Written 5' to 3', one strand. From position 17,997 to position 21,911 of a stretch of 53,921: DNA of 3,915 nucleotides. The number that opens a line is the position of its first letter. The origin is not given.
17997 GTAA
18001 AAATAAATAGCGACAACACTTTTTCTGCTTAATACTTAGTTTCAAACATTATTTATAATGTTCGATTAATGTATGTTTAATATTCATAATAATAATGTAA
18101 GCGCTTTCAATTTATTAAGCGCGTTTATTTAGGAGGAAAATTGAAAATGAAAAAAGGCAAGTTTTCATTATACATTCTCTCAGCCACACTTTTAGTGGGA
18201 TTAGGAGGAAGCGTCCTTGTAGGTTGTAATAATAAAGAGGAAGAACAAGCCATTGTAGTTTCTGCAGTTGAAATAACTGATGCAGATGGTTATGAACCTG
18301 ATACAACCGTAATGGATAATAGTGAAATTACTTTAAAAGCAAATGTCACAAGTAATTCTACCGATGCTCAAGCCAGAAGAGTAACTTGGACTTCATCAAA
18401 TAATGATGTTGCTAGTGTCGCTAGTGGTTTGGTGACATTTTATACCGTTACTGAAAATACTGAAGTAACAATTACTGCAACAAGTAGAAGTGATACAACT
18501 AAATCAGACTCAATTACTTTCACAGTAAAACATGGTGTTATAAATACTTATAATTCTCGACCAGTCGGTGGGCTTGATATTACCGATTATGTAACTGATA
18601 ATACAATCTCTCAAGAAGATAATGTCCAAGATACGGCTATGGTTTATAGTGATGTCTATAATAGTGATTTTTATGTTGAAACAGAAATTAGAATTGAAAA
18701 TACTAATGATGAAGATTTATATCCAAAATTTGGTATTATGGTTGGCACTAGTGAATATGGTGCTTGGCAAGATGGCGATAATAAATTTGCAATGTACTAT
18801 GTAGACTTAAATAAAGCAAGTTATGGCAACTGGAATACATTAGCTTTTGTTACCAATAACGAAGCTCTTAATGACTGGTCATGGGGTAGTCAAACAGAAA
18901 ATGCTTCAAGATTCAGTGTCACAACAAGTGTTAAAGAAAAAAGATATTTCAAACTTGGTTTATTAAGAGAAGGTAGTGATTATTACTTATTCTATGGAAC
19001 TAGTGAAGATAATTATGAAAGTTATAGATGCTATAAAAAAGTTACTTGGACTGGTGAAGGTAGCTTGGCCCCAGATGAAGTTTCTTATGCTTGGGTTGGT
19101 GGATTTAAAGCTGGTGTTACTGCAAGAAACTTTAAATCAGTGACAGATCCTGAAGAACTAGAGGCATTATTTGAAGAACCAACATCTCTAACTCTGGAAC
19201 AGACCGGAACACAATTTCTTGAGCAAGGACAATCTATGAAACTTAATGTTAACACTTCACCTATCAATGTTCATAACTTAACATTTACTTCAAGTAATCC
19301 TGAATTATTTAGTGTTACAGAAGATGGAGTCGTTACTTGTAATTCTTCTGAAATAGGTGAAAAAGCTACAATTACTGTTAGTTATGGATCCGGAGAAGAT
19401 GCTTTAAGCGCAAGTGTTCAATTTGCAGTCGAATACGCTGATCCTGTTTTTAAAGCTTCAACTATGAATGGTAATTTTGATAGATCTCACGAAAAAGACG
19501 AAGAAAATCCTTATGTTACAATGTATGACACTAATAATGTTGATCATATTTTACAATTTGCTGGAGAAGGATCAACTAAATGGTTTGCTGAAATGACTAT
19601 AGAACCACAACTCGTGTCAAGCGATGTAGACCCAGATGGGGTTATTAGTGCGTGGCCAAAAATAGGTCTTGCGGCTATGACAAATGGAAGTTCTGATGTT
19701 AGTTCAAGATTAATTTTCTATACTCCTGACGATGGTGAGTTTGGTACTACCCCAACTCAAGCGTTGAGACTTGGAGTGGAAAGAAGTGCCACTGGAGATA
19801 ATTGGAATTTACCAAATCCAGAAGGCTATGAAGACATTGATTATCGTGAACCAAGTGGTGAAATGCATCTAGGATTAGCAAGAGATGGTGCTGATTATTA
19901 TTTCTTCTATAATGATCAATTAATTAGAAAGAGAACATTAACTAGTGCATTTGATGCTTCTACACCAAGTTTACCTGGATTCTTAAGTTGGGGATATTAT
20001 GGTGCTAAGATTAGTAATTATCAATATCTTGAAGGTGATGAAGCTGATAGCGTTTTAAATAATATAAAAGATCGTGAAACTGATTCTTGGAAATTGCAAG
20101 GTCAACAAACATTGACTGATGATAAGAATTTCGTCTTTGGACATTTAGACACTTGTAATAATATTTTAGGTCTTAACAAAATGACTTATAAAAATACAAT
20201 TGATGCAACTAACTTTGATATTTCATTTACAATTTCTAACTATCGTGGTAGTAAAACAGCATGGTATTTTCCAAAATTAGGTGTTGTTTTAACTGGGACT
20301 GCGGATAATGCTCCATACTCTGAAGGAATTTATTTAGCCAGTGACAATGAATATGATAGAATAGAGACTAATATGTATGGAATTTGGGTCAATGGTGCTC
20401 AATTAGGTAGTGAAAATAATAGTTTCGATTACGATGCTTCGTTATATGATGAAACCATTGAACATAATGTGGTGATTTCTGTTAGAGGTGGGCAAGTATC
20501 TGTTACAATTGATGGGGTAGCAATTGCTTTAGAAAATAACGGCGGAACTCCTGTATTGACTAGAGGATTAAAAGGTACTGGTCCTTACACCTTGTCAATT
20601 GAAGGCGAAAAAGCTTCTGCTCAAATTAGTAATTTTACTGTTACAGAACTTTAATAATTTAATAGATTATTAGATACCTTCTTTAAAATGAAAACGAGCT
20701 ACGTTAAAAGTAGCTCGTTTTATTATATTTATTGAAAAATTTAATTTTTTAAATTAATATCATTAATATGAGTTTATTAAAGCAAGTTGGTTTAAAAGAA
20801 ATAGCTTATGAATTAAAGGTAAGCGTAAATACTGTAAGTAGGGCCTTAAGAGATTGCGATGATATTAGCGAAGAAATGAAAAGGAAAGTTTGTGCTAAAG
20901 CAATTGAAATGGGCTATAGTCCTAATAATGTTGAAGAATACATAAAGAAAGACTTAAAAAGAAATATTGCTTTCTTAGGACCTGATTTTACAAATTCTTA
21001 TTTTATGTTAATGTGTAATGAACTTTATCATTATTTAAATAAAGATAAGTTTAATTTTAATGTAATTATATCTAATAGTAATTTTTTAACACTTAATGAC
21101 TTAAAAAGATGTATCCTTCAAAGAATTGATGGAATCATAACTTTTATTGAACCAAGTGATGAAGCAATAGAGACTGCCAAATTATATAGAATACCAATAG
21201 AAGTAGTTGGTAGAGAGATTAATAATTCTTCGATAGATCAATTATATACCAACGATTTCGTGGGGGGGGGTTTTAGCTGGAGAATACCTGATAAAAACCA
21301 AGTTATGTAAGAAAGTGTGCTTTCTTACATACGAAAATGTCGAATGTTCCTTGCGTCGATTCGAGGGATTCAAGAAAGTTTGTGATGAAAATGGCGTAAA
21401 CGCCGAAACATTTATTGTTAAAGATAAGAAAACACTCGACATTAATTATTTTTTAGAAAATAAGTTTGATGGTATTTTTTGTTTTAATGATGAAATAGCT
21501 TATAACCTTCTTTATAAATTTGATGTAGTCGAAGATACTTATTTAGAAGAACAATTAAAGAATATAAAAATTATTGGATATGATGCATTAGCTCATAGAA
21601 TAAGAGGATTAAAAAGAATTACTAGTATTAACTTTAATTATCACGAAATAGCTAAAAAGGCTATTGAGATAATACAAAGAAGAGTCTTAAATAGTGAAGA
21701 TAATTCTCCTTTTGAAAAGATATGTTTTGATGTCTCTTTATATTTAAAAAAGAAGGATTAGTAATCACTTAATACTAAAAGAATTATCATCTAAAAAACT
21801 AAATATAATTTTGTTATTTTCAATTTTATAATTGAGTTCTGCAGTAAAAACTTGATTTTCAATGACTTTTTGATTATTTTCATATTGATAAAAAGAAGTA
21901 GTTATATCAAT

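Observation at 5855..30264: Mosaic paralog family of non-catalytic surface lipoproteins built from shuffled Big_2, LamG-like and CBM9-like modules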

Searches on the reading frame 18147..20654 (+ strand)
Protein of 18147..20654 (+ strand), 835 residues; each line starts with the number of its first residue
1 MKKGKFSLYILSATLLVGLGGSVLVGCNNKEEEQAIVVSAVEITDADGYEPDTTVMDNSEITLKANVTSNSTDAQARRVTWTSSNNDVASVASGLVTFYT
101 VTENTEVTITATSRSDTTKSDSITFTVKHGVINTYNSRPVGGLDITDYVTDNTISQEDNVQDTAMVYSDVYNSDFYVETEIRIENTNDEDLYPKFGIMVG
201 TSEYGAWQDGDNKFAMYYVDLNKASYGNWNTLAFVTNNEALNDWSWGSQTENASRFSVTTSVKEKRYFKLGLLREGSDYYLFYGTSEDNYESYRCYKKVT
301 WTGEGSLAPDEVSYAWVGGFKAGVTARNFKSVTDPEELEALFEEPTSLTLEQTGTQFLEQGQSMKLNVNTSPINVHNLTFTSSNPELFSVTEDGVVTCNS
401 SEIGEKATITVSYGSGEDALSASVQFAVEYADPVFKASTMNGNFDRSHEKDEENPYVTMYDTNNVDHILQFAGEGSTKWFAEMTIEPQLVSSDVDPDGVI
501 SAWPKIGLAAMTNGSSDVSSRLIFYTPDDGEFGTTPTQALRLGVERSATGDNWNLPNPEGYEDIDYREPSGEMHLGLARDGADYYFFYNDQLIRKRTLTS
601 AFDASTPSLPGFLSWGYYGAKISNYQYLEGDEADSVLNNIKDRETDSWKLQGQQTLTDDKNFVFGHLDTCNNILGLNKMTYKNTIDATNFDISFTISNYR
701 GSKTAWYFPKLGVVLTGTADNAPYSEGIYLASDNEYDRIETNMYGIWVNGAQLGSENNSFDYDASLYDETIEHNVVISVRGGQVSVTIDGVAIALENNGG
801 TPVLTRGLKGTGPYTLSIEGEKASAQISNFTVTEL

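Call 7: search_protein_families(library=pfam, proteins=[window:18147-20654:+], max_evalue=0.1)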
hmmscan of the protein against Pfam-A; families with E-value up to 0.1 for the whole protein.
window:18147-20654:+ (835 aa): 4 families
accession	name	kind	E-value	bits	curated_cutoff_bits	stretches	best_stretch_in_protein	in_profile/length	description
PF02368.24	Big_2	-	4.1e-10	39.9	22.8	2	347-422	4-77/79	Bacterial Ig-like domain (group 2)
PF21602.3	GldM_3rd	-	0.0029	18.3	25.2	0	372-428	26-81/82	GldM third domain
PF20578.4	aBig_2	-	0.0029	17.8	27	1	62-128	20-87/89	Atrophied bacterial Ig domain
PF22359.2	Big-like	-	0.1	13.3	27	0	377-398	2-23/48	Bacterial Ig-like domain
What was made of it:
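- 19185..19430 (+): B aa 347-428: Big_2 domain. Pfam Big_2, E 4.1e-10 (call 7)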

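Call 18: find_homologous_proteins(query=window:18147-20654:+)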
Query window:18147-20654:+ (835 aa): 12 proteins with E <= 0.001 among 8000 candidates.
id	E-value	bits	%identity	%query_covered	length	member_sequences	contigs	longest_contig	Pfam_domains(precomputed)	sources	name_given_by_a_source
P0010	0.0e+0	1847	98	100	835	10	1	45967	PF21764.4,PF02368.25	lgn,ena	-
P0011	1.7e-99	352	41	56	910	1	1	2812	PF02368.25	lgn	-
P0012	1.2e-61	227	37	47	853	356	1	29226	PF21764.4,PF26182.1,PF02368.25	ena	-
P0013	3.1e-57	212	33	63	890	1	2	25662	PF26182.1,PF22359.3,PF02368.25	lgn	-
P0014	4.7e-55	205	38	47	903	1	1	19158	PF22359.3,PF02368.25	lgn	-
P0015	2.0e-54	203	34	49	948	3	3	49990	PF02368.25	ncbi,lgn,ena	-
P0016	5.8e-39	152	35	34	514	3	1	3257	PF02368.25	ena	-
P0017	2.0e-5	41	55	5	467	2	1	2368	PF00801.27,PF00224.28,PF16640.12,PF21595.4,PF22359.3,PF02368.25,PF20578.5,PF17790.8,PF26918.1,PF21764.4,PF07679.23,PF26182.1,PF21461.4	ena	-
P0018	4.7e-5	40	47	8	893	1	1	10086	PF21764.4,PF07679.23,PF26182.1,PF02368.25,PF26918.1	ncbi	ncbi:MAG: Ig-like domain-containing protein [Bacilli bacterium]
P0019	2.0e-4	38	59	5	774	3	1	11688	PF26182.1,PF13927.13,PF21461.4,PF23407.2,PF22359.3,PF02368.25,PF20578.5,PF26918.1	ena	-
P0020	9.8e-4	36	35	13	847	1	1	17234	PF21764.4,PF26182.1,PF00224.28,PF21461.4,PF00047.32,PF22359.3,PF02368.25,PF06832.19,PF17790.8,PF26918.1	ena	-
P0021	9.9e-4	35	31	12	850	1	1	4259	PF07686.24,PF25354.2,PF16640.12,PF00047.32,PF22359.3,PF02368.25,PF20578.5,PF26918.1,PF21764.4,PF07679.23,PF26182.1,PF21461.4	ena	-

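Call 27: search_solved_structures(query=window:18147-20654:+, max_evalue=10, show_alignments=3)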
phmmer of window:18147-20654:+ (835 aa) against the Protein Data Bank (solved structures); distinct sequences matched with E-value up to 10: 0.

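Call 92: find_encoding_contigs(protein=P0015, flank=8000, max_places=2)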
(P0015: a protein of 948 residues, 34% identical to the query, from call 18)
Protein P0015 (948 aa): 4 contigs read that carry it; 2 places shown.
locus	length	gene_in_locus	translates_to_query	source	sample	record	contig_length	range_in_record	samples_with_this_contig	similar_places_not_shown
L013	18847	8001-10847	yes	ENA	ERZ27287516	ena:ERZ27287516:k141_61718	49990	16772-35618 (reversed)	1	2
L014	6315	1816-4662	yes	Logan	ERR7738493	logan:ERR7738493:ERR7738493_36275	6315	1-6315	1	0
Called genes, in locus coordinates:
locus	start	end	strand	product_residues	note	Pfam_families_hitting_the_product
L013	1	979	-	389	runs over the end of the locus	PF00155:Aminotran_1_2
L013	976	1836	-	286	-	PF12541:DUF3737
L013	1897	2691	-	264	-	PF02463:SMC_N, PF13175:AAA_15 (faint), PF00005:ABC_tran, PF09818:ABC_ATPase (faint), PF13166:AAA_13 (faint), PF13304:AAA_21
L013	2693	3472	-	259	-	PF00528:BPD_transp_1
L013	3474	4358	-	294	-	PF00497:SBP_bac_3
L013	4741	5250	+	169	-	PF12682:Flavodoxin_4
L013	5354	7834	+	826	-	PF04616:Glyco_hydro_43, PF06439:3keto-disac_hyd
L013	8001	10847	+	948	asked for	PF02368:Big_2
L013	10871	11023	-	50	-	-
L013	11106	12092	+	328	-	PF00356:LacI, PF13407:Peripla_BP_4 (weak), PF13377:Peripla_BP_3 (weak)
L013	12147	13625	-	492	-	PF01554:MatE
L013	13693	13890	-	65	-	-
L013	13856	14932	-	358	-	-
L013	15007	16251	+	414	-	PF06271:RDD (faint)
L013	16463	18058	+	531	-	PF01547:SBP_bac_1 (faint)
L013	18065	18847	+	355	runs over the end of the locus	PF00528:BPD_transp_1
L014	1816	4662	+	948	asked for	PF02368:Big_2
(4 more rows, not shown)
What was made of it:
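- In L013 the C-type-sized ORF lies on the opposite strand (call 92).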

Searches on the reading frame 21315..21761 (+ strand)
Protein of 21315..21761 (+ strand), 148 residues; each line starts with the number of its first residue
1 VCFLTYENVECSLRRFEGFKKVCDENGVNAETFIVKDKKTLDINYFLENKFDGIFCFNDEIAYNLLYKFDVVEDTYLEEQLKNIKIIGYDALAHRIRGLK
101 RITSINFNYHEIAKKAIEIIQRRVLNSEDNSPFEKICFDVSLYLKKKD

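Call 9: search_protein_families(library=pfam, proteins=[window:21315-21761:+], max_evalue=0.001)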
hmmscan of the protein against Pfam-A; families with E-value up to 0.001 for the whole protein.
window:21315-21761:+ (148 aa): 1 family
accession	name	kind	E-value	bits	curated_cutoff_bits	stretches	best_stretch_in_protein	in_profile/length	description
PF13377.12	Peripla_BP_3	-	1.3e-05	25.8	26.5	1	10-129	24-148/167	Periplasmic binding protein-like domain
